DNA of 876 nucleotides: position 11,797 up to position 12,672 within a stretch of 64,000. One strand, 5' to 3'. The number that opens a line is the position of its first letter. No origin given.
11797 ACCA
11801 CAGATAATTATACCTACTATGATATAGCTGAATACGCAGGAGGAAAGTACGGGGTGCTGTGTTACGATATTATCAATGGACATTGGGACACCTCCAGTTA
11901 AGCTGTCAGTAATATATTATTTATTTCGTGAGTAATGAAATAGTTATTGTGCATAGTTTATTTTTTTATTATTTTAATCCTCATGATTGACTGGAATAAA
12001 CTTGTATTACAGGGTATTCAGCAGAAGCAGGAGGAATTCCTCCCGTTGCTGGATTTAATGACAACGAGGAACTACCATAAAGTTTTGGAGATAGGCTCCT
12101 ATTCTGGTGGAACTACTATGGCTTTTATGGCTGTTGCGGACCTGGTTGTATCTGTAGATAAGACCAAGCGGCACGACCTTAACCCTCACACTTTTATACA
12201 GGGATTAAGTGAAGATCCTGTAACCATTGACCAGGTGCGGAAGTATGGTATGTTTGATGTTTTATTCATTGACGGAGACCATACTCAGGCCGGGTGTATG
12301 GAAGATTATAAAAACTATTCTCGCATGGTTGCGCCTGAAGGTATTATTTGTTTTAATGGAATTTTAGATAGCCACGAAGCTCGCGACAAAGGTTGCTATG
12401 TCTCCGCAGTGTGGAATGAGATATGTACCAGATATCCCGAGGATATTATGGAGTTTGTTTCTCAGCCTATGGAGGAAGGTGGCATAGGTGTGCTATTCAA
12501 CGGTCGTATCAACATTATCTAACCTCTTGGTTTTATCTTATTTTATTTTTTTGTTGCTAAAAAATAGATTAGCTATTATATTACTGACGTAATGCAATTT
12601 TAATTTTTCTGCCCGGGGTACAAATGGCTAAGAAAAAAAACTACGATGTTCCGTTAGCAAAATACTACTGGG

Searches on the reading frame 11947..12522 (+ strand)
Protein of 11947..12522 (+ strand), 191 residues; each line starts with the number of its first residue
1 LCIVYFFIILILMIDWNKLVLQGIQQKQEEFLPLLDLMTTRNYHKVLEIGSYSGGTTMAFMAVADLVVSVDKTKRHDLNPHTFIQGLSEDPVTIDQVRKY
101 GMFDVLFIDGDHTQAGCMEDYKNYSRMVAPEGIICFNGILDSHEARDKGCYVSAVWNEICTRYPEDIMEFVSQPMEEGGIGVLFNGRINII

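Call 56: search_protein_families(library=pfam, proteins=[window:11947-12522:+], max_evalue=0.001)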
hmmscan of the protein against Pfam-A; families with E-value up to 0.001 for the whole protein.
window:11947-12522:+ (191 aa): 1 family
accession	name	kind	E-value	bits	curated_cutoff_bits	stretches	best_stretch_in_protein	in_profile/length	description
PF13578.12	Methyltransf_24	-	6.6e-09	37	26.3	1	47-137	1-103/105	Methyltransferase domain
